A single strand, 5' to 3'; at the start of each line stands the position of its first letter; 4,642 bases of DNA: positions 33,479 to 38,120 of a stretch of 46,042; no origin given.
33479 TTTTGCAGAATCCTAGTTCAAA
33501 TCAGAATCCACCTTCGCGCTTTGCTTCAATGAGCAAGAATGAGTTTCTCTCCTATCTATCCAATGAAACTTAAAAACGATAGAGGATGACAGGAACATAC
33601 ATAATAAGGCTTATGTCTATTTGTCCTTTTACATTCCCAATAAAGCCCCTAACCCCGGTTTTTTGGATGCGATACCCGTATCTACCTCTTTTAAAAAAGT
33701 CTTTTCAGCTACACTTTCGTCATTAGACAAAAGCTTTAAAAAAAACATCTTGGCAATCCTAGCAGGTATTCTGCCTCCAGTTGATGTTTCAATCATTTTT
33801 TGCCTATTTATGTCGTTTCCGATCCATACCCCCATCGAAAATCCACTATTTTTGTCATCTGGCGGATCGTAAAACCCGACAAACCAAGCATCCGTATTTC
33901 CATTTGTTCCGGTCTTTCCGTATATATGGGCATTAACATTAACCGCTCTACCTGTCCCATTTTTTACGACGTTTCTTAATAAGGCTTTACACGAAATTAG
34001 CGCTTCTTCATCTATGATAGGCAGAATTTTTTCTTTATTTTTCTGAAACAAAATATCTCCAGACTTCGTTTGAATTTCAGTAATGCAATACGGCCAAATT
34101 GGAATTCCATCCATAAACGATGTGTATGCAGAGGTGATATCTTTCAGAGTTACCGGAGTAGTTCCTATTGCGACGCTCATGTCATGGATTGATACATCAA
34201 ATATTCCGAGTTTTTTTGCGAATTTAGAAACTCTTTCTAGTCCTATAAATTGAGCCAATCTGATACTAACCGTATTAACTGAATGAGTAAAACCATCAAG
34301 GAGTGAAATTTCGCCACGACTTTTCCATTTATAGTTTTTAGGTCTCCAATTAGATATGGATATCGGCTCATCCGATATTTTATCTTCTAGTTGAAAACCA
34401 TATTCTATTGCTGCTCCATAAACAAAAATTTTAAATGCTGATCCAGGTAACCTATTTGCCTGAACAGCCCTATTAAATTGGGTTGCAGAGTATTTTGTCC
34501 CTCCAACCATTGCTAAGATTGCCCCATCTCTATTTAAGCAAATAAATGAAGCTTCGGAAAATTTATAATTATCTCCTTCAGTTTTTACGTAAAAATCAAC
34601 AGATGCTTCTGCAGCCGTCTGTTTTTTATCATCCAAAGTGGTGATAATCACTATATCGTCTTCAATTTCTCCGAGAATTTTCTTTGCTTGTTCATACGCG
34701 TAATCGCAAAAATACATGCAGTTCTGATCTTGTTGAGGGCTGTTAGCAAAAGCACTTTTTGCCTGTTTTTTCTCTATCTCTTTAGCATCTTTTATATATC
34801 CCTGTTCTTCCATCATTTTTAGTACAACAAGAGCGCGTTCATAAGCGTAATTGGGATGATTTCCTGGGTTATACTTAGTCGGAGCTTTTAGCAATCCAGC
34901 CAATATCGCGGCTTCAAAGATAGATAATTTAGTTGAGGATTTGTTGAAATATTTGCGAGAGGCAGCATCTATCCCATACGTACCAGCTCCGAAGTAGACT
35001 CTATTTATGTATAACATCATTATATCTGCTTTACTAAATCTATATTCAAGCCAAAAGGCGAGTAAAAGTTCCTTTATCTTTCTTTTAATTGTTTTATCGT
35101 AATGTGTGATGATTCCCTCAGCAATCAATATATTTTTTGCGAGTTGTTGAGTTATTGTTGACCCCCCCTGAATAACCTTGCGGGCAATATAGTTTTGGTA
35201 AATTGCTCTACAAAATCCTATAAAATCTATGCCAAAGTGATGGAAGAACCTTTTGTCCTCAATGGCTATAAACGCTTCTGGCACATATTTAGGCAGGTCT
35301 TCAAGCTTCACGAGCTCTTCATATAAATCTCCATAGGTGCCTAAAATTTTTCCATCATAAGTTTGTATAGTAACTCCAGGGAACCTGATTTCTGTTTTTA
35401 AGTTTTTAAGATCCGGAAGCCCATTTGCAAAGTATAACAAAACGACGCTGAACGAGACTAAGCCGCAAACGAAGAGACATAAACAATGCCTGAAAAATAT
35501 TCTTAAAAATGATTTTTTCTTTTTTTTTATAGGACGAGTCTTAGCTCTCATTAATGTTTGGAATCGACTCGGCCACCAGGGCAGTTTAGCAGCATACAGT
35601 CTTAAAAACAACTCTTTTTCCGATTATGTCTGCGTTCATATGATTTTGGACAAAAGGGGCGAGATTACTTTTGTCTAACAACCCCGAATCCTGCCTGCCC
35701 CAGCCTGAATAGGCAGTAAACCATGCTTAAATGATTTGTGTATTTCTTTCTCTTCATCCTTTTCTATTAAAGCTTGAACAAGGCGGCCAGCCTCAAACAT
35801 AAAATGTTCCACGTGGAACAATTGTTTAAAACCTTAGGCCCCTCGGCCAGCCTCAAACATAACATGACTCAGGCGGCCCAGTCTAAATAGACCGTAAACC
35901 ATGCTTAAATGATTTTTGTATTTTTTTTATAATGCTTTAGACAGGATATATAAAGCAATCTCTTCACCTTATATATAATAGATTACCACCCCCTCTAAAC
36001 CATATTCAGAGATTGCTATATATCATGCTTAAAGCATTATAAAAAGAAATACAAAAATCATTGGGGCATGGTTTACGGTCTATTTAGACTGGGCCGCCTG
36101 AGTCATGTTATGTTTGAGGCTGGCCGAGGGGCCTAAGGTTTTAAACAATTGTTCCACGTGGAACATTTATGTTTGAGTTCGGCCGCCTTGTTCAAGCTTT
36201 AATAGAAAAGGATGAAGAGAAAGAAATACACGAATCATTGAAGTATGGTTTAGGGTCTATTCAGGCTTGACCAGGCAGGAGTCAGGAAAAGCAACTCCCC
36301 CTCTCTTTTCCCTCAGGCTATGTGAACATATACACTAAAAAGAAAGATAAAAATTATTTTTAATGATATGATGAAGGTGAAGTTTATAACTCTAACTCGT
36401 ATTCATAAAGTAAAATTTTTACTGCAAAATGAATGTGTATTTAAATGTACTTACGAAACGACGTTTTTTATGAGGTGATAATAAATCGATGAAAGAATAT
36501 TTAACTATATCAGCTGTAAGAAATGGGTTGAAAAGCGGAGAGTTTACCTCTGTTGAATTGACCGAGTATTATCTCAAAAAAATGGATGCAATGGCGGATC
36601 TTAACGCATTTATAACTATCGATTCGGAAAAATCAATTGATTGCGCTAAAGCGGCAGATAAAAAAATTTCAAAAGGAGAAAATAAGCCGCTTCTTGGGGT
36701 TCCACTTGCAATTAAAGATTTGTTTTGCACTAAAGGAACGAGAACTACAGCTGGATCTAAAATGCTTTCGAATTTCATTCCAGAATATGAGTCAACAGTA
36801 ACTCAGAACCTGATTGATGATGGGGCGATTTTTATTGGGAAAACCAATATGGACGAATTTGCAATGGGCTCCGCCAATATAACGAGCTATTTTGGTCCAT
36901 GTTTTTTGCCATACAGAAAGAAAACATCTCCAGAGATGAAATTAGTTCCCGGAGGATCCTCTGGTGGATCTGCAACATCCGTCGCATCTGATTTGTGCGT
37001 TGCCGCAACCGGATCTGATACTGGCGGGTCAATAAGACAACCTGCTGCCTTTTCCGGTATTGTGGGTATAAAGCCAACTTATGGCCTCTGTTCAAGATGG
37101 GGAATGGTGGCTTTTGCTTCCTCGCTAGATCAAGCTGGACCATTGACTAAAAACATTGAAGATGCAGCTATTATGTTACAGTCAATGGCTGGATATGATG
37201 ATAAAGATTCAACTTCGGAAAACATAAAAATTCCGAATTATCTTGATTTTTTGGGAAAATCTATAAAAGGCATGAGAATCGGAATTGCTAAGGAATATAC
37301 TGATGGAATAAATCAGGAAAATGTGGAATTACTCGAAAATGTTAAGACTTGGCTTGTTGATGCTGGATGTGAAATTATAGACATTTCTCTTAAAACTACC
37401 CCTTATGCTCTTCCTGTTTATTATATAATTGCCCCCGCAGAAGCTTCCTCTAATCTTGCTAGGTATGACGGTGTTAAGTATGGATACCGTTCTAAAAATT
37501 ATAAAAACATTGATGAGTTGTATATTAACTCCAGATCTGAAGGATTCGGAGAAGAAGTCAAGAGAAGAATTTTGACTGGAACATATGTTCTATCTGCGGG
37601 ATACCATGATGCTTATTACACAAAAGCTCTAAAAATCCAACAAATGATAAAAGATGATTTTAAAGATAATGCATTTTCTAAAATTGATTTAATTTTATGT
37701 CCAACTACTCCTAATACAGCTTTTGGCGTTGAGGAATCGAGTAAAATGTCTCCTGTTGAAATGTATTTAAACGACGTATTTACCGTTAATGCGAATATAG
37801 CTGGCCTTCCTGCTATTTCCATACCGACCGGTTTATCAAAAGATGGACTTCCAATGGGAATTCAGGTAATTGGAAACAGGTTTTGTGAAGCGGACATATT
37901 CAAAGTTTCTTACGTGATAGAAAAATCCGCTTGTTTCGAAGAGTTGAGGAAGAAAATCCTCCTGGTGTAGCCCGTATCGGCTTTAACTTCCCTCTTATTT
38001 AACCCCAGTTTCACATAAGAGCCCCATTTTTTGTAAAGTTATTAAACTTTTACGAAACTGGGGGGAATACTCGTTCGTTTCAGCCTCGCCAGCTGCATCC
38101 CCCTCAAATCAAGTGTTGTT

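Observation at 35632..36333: ~700-bp near-perfect nested palindrome fills the PBP1A/gatA spacer, and its arms share copy-specific variants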

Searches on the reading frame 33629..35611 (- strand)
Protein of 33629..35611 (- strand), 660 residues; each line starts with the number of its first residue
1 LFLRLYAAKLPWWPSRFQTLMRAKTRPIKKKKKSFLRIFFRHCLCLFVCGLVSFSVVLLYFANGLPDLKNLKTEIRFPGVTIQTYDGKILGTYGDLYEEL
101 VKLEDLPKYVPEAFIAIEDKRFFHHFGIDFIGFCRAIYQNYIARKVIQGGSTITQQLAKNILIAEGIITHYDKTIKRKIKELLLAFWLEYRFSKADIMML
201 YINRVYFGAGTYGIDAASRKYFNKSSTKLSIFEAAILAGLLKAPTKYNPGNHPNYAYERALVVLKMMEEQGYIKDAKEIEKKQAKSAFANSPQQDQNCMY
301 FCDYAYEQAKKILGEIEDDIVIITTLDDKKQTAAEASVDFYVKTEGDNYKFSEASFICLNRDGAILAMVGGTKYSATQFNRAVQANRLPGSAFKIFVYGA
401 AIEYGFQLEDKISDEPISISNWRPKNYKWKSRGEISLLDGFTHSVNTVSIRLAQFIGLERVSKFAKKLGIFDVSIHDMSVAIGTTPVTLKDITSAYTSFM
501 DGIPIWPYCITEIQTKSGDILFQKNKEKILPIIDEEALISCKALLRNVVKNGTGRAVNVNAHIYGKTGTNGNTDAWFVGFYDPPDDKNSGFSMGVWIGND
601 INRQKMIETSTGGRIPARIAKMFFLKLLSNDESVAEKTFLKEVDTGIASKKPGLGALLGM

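Call 8: search_protein_families(library=pfam, proteins=[window:33629-35611:-])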
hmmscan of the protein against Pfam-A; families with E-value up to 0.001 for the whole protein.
window:33629-35611:- (660 aa): 2 families
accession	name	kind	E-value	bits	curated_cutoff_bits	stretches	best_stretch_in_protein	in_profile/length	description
PF00912.28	Transgly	-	9.7e-59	198.2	27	1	87-267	2-177/178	Transglycosylase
PF00905.27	Transpeptidase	-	5.5e-26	91.9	22.1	1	360-588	8-271/299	Penicillin binding protein transpeptidase domain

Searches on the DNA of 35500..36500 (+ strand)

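Call 27: search_rna_families(source=window, start=35500, end=36500, threshold=evalue, max_evalue=1)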
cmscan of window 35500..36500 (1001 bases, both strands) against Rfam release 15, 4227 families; matches with E-value up to 1: 4.
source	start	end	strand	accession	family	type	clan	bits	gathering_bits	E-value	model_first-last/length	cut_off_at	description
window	35889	36081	+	RF04205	MIR2606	Gene; miRNA;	-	46.5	139.7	1e-05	1-165/165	no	MIR2606 microRNA precursor family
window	35897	36073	-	RF04205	MIR2606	Gene; miRNA;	-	40.6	139.7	0.00018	1-165/165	no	MIR2606 microRNA precursor family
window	35890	36078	-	RF04130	MIR7996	Gene; miRNA;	-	39.4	119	3.5e-05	1-190/190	no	MIR7996 microRNA precursor family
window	35914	36057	+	RF04174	MIR4208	Gene; miRNA;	-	27.3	140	0.094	1-191/191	no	MIR4208 microRNA precursor family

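Call 49: search_dna_similar(query=window:35627-36334:+, collection=plasmids, mode=distant, max_evalue=0.001, max_rows=10)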
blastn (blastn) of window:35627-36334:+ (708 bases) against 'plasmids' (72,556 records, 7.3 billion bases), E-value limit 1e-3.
No match.

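Call 50: search_dna_similar(query=window:35627-36334:+, collection=phages, mode=distant, max_evalue=0.001, max_rows=10)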
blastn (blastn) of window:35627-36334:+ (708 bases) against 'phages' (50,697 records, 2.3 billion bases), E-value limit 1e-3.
No match.

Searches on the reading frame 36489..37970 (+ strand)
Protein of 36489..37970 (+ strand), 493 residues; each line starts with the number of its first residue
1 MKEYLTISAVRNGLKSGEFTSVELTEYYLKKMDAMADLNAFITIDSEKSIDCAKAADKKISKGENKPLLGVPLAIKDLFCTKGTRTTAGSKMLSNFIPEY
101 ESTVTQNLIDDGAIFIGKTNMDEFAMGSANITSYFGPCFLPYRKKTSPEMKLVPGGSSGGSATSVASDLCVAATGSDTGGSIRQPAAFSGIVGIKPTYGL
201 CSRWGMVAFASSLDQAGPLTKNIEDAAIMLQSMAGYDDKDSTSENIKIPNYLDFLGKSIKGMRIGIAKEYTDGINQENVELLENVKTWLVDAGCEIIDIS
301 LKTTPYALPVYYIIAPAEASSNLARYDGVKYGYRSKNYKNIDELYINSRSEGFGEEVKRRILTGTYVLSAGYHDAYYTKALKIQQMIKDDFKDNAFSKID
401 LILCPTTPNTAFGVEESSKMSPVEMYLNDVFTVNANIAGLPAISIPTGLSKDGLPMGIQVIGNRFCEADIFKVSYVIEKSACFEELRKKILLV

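Call 8: search_protein_families(library=pfam, proteins=[window:36489-37970:+])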
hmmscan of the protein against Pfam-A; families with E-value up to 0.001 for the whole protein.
window:36489-37970:+ (493 aa): 1 family
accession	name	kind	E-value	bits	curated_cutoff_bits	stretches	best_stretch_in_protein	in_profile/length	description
PF01425.27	Amidase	-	5e-137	458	27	1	23-469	1-443/445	Amidase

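Call 13: find_encoding_contigs(protein=window:36489-37970:+, flank=6000, max_places=10)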
Protein window:36489-37970:+ (493 aa): no gene with exactly this product is on record in the collection.

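Call 14: find_homologous_proteins(query=window:36489-37970:+, max_evalue=1e-50)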
Query window:36489-37970:+ (493 aa): 8000 proteins with E <= 1e-50 among 8000 candidates; the best 120 are listed.
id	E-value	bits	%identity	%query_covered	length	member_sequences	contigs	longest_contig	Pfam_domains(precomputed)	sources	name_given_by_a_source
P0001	0.0e+0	1102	100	100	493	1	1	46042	PF01425.27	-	-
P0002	2.7e-264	895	80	100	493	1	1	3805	PF01425.27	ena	-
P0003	7.4e-264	894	80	100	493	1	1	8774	PF01425.27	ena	-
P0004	8.4e-263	890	77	100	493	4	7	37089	PF01425.27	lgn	-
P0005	1.3e-262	890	77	100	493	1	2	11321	PF01425.27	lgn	-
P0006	1.6e-262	889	77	100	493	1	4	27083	PF01425.27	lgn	-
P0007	3.1e-262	888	77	100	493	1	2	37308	PF01425.27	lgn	-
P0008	3.2e-262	888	77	100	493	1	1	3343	PF01425.27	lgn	-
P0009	3.8e-262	888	77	100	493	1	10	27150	PF01425.27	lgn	-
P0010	9.4e-262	887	78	100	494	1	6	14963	PF01425.27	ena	-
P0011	9.5e-262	887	78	100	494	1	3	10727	PF01425.27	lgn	-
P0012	1.1e-261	887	77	100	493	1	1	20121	PF01425.27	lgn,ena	-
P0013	1.5e-261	886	77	100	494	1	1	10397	PF01425.27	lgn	-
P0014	3.6e-261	885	77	100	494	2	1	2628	PF01425.27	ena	-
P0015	8.5e-261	884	78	100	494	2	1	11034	PF01425.27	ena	-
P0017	2.3e-260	882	78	100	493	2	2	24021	PF01425.27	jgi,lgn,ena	-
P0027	9.1e-256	867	76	100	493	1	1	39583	PF01425.27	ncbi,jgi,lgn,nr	ncbi:MAG: Asp-tRNA(Asn)/Glu-tRNA(Gln) amidotransferase subunit GatA [Holosporales bacterium]|jgi:asp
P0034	8.5e-250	847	75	100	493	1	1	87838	PF01425.27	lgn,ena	-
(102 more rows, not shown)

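Call 16: find_encoding_contigs(protein=P0003, flank=6000, max_places=4)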
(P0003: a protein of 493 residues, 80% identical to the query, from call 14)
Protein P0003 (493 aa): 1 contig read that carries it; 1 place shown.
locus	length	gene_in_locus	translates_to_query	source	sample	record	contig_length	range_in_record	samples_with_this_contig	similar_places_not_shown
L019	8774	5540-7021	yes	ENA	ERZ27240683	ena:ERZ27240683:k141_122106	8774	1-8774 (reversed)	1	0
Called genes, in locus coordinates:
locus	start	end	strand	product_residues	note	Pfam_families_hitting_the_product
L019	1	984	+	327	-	?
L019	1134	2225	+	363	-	PF00365:PFK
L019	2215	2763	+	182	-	PF06347:SH3_4, PF08239:SH3_3 (faint)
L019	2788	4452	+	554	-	PF00753:Lactamase_B, PF23023:Anti-Pycsar_Apyc1 (faint), PF12706:Lactamase_B_2, PF22505:RNase_J_b_CASP, PF07521:RMMBL (weak), PF17770:RNase_J_C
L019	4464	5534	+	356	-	PF01163:RIO1 (faint), PF01636:APH, PF02958:EcKL (faint)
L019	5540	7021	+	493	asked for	PF01425:Amidase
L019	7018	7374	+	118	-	-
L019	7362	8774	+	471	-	?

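Call 17: find_encoding_contigs(protein=P0004, flank=8000, max_places=4)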
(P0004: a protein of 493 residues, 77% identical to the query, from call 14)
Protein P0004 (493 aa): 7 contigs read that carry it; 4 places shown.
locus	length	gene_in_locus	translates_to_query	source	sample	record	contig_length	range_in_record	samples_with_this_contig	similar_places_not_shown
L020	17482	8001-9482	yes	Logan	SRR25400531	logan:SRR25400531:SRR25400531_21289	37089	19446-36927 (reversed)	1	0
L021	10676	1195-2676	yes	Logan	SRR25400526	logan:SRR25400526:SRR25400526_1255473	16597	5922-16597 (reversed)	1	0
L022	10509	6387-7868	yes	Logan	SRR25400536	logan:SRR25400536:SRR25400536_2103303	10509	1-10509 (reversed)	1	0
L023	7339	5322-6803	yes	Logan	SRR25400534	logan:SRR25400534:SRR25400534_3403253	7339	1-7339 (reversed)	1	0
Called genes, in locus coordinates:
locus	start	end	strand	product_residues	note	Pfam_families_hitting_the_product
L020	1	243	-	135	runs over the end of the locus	?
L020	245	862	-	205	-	PF01202:SKI, PF13238:AAA_18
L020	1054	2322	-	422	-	PF02386:TrkH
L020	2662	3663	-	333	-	PF00044:Gp_dh_N, PF02800:Gp_dh_C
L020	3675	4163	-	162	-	-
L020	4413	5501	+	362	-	PF00365:PFK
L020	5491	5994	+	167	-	PF06347:SH3_4, PF08239:SH3_3 (faint)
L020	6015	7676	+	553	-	PF00753:Lactamase_B, PF23023:Anti-Pycsar_Apyc1 (faint), PF12706:Lactamase_B_2, PF22505:RNase_J_b_CASP, PF07521:RMMBL (weak), PF17770:RNase_J_C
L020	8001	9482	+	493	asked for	PF01425:Amidase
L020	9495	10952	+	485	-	PF02934:GatB_N, PF02637:GatB_Yqey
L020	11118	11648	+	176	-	PF05135:Phage_connect_1 (weak)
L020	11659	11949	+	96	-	-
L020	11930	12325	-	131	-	PF01381:HTH_3, PF12844:HTH_19, PF13443:HTH_26 (weak), PF13560:HTH_31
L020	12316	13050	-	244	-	PF02390:Methyltransf_4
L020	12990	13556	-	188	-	-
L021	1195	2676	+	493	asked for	PF01425:Amidase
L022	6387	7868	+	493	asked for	PF01425:Amidase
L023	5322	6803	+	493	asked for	PF01425:Amidase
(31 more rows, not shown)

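Call 52: find_encoding_contigs(protein=P0027, flank=10000, max_places=2)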
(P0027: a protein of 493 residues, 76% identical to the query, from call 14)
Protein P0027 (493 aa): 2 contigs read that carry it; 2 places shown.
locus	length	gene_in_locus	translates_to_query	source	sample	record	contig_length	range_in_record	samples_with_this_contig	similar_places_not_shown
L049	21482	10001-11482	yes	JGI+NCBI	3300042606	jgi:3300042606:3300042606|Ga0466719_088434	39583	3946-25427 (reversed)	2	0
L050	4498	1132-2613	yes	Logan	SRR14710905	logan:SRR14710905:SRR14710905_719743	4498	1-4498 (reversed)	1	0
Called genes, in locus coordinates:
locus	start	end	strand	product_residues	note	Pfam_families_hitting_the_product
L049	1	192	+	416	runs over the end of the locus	PF07690:MFS_1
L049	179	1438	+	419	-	PF00919:UPF0004, PF04055:Radical_SAM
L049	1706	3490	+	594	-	PF13522:GATase_6, PF13537:GATase_7, PF01380:SIS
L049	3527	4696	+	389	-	PF00342:PGI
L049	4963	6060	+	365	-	PF00365:PFK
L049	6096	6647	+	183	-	PF06347:SH3_4, PF08239:SH3_3 (faint), PF06347:SH3_4 (weak)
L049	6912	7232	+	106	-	-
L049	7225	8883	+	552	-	PF00753:Lactamase_B, PF12706:Lactamase_B_2, PF22505:RNase_J_b_CASP, PF07521:RMMBL (weak), PF17770:RNase_J_C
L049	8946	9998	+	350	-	PF01633:Choline_kinase, PF01636:APH, PF19974:TCAD9 (weak), PF02958:EcKL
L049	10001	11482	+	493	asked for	PF01425:Amidase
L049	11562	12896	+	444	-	PF01554:MatE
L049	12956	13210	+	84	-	-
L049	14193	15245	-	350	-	PF01636:APH, PF01633:Choline_kinase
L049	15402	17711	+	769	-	PF02190:LON_substr_bdg, PF08298:AAA_PrkA (faint), PF00004:AAA, PF07728:AAA_5 (weak), PF13401:AAA_22 (faint), PF22667:Lon_lid, PF05362:Lon_C, PF13541:ChlI (weak)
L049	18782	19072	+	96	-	PF00420:Oxidored_q2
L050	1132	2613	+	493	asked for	PF01425:Amidase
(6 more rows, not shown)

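Call 53: find_encoding_contigs(protein=P0034, flank=10000, max_places=2)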
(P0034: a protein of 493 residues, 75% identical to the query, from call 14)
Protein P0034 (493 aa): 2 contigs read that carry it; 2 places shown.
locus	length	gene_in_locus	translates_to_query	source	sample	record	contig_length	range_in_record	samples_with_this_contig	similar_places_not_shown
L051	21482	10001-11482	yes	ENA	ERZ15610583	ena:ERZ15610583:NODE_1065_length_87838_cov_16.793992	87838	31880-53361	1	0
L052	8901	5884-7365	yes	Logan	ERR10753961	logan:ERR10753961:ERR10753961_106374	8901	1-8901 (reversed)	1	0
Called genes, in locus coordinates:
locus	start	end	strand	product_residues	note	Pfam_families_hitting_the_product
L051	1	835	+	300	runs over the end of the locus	-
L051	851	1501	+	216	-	-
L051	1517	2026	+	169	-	PF00075:RNase_H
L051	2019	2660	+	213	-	PF02223:Thymidylate_kin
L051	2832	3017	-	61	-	-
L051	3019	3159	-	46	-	-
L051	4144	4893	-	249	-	PF02348:CTP_transf_3, PF12804:NTP_transf_3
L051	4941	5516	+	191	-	-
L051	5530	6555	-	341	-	-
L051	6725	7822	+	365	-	PF00365:PFK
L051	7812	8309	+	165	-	PF06347:SH3_4, PF08239:SH3_3 (faint)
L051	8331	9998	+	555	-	PF00753:Lactamase_B, PF23023:Anti-Pycsar_Apyc1 (faint), PF12706:Lactamase_B_2, PF22505:RNase_J_b_CASP, PF07521:RMMBL (weak), PF17770:RNase_J_C (weak)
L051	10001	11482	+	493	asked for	PF01425:Amidase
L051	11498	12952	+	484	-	PF02934:GatB_N, PF02637:GatB_Yqey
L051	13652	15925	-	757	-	PF01751:Toprim, PF01131:Topoisom_bac, PF01396:Zn_ribbon_Top1, PF13368:Toprim_C_rpt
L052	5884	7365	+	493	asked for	PF01425:Amidase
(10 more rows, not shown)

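Call 54: find_encoding_contigs(protein=P0017, flank=10000, max_places=2)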
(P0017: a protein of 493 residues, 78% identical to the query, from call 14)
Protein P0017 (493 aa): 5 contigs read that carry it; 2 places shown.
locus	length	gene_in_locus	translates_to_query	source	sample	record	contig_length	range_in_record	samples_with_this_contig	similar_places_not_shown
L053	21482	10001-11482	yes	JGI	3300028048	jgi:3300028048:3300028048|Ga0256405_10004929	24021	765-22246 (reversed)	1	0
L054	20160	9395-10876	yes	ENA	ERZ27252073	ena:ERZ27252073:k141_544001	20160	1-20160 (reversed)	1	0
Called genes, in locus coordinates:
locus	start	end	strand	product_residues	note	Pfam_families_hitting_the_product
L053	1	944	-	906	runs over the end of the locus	?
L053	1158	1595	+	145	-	PF00436:SSB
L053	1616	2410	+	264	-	PF01113:DapB_N, PF05173:DapB_C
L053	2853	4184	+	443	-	PF00324:AA_permease, PF13520:AA_permease_2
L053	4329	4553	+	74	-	-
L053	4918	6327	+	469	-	PF00224:PK, PF02887:PK_C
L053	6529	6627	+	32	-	-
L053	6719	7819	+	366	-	PF00365:PFK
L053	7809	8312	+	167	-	PF06347:SH3_4, PF08239:SH3_3 (faint)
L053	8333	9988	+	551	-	PF00753:Lactamase_B, PF23023:Anti-Pycsar_Apyc1 (weak), PF12706:Lactamase_B_2, PF22505:RNase_J_b_CASP, PF07521:RMMBL, PF17770:RNase_J_C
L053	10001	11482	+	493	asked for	PF01425:Amidase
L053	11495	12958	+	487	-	PF02934:GatB_N, PF02637:GatB_Yqey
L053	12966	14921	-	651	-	-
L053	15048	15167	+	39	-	-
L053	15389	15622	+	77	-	PF00550:PP-binding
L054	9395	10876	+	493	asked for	PF01425:Amidase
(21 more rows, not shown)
